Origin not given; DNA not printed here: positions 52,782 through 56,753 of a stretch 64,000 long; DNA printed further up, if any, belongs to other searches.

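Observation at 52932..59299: NuoE/NuoF/NuoG-like operon whose large subunit embeds a GltD-type NADPH flavoprotein: candidate electron-bifurcating transhydrogenase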

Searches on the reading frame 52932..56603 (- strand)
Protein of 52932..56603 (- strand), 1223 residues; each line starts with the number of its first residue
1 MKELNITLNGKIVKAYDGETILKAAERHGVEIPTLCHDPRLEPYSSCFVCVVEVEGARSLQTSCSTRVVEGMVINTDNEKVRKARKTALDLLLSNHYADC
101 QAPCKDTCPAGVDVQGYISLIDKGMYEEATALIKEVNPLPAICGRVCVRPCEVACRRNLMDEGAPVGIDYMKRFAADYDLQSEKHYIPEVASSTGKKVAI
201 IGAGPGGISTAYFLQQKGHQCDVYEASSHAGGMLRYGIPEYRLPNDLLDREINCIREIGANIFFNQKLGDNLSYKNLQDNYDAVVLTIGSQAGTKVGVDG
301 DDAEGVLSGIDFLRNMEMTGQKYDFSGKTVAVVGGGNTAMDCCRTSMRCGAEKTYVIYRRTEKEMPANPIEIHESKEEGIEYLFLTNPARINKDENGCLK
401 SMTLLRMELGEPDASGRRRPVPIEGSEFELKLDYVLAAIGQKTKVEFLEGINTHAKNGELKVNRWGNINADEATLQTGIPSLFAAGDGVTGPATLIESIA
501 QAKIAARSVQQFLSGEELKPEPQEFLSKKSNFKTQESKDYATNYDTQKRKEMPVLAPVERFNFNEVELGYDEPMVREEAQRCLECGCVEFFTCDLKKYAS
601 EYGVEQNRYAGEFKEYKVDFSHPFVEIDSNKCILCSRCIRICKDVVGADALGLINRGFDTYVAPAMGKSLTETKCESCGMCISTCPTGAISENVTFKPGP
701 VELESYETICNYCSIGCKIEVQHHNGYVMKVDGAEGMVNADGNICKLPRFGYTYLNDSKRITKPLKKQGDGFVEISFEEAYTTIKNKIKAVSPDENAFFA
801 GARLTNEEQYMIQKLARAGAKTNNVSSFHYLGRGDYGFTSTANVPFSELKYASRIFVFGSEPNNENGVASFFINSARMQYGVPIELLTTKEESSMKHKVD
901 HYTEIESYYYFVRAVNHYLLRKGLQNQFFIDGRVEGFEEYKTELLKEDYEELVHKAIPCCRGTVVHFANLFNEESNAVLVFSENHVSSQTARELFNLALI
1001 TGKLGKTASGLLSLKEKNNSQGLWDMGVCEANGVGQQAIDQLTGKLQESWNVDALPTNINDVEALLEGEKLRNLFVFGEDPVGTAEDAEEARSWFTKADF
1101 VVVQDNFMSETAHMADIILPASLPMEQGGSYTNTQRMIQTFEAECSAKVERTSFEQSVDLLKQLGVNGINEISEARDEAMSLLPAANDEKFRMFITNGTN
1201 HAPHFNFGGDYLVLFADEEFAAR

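Call 4: search_protein_families(library=pfam, proteins=[window:52932-56603:-], max_evalue=0.01)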
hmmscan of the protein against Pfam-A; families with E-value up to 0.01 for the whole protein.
window:52932-56603:- (1223 aa): 23 families
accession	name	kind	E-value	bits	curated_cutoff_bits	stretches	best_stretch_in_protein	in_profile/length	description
PF00384.28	Molybdopterin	-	3.8e-29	102.2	24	1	760-1150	1-339/353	Molybdopterin oxidoreductase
PF07992.20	Pyr_redox_2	-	1.3e-28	100.7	26.1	1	196-502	1-291/291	Pyridine nucleotide-disulphide oxidoreductase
PF13510.11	Fer2_4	-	5.4e-20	71.7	22.8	1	2-78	2-81/82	2Fe-2S iron-sulfur cluster binding domain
PF14691.11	Fer4_20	-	7.1e-20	71.4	25.8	1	99-182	26-111/113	Dihydroprymidine dehydrogenase domain II, 4Fe-4S cluster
PF22117.2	Fer4_Nqo3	-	5e-12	46.3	27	1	623-690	2-66/67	NADH-quinone oxidoreductase subunit 3, ferredoxin-like domain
PF13738.12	Pyr_redox_3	-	5.3e-09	36.2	30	1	322-486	159-305/305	Pyridine nucleotide-disulphide oxidoreductase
PF13450.12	NAD_binding_8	-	1.4e-08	35.3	21.9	1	200-236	1-37/68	NAD(P)-binding Rossmann-like domain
PF04879.21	Molybdop_Fe4S4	-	8.2e-08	32.5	22.7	1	705-756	3-54/55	Molybdopterin oxidoreductase Fe4S4 domain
PF00070.33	Pyr_redox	-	1.3e-07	32.4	22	0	330-404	2-79/82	Pyridine nucleotide-disulphide oxidoreductase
PF14697.11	Fer4_21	-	2.5e-06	27.9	35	1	626-690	2-57/59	4Fe-4S dicluster domain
PF01266.30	DAO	-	1.8e-05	24.9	27.9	1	197-244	1-55/353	FAD dependent oxidoreductase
PF10588.14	NADH-G_4Fe-4S_3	-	1.9e-05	24.5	27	0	85-100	1-16/40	NADH-ubiquinone oxidoreductase-G iron-sulfur binding region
PF00037.32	Fer4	-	3.1e-05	24.1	21.1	1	672-691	5-24/24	4Fe-4S binding domain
PF12837.12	Fer4_6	-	6.3e-05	23.2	25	2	624-643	1-20/24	4Fe-4S binding domain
PF00111.32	Fer2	-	0.00014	22.2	21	1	7-56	2-49/77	2Fe-2S iron-sulfur cluster binding domain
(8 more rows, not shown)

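Call 5: search_protein_families(library=ncbifam, proteins=[window:52932-56603:-], max_evalue=0.001)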
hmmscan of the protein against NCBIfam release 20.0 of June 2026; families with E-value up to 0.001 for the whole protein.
window:52932-56603:- (1223 aa): 69 families (the best 25 are shown)
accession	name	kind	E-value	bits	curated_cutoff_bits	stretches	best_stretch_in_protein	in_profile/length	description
NF009454.0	PRK12814.1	equivalog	2.9e-195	650.4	916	1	1-645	1-631/657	putative NADPH-dependent glutamate synthase small subunit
NF009410.0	PRK12771.1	subfamily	5.1e-149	497.4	516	1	77-594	23-518/566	NAD(P)-binding protein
NF009414.0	PRK12778.1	equivalog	4.6e-121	405.4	1103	1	99-514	333-750/752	bifunctional dihydroorotate dehydrogenase B NAD binding subunit/NADPH-dependent glutamate synthase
TIGR01316.1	gltA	equivalog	1.1e-100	337.5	471.75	1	99-513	33-449/449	NADPH-dependent glutamate synthase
TIGR03315.1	Se_ygfK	equivalog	1.6e-96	323.8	835.3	1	89-588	431-889/1012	putative selenate reductase subunit YgfK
TIGR01318.1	gltD_gamma_fam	subfamily_domain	3.8e-90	302.7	482.95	1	100-513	45-465/467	glutamate synthase, small subunit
NF009413.0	PRK12775.1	equivalog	8e-88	295.4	1895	1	100-520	336-761/1006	putative trifunctional 2-polyprenylphenol hydroxylase/glutamate synthase subunit beta/ferritin domain-containing protein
TIGR01973.1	NuoG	equivalog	9.1e-88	295.6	470.05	2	592-1150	103-595/606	NADH-quinone oxidoreductase subunit NuoG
NF010590.0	PRK13984.1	equivalog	4.2e-86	289.4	946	1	99-516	194-609/611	putative oxidoreductase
NF009408.0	PRK12769.1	equivalog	6.9e-86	288.8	1003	1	102-516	234-654/659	formate-dependent uric acid utilization protein AegA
TIGR01591.1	Fdh-alpha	equivalog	6.5e-81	272.4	666.25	1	708-1179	1-494/672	formate dehydrogenase subunit alpha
NF009451.0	PRK12809.1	equivalog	3.2e-77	260.3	1154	1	97-510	212-631/639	formate-dependent uric acid utilization protein YgfT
NF009415.0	PRK12779.1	equivalog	2e-71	241.1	1519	1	101-511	207-624/944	putative bifunctional glutamate synthase subunit beta/2-polyprenylphenol hydroxylase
NF009409.0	PRK12770.1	subfamily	9.2e-71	238.8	343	1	189-517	12-354/360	putative glutamate synthase subunit beta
TIGR01317.1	GOGAT_sm_gam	subfamily_domain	6.8e-64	216.5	447.7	1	98-517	45-482/485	glutamate synthase small subunit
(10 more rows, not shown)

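Call 6: search_solved_structures(query=window:52932-56603:-, max_evalue=1e-10, show_alignments=0)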
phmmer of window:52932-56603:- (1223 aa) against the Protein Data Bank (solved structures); distinct sequences matched with E-value up to 1e-10: 84 (the best 60 are shown).
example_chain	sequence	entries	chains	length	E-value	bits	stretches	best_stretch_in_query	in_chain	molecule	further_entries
9bov_A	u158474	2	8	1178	4.7e-234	783.2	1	4-1029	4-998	Molybdopterin oxidoreductase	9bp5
8oh5_C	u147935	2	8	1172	2.9e-229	767.3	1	1-1029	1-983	Formate dehydrogenase-O, major subunit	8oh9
9n5u_A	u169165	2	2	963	4e-189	634.4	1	4-816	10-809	NfnA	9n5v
4ylf_B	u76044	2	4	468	1.8e-100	340.8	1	103-516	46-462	Dihydropyrimidine dehydrogenase subunit A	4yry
5jca_L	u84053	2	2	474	8e-87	295.5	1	102-516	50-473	NADH-dependent Ferredoxin:NADP Oxidoreductase (NfnI) subunit alpha | NADH-dependent Ferredoxin:NADP Oxidoreductase subunit alpha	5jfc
8rqz_C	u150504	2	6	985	6.7e-76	259.4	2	703-1171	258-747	Probable oxidoreductase YjgC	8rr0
9gzq_A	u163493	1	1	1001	7.3e-76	259.3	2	703-1170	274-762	Probable oxidoreductase YjgC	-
6tg9_A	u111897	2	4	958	9.6e-76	258.9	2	618-1166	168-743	Formate dehydrogenase subunit alpha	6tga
9wxb_B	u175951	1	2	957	1.4e-74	255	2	617-1143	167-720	Formate dehydrogenase alpha subunit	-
7vw6_A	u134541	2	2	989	8.9e-73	249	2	606-1141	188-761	Formate dehydrogenase | Tungsten-containing formate dehydrogenase alpha subunit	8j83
7e5z_A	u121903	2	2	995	9.1e-73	249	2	606-1141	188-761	Formate dehydrogenase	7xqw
5vj7_A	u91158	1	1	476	5.8e-71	243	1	102-514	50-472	Oxidoreductase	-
6s6s_G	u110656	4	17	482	2.4e-59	204.6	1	94-514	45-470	Glutamate synthase [NADPH] small chain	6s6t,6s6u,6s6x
2vdc_G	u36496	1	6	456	2.4e-59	204.6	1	95-514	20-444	GLUTAMATE SYNTHASE [NADPH] SMALL CHAIN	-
7t2r_A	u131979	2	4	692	2.8e-59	204.3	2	587-829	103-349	NiFe hydrogenase subunit A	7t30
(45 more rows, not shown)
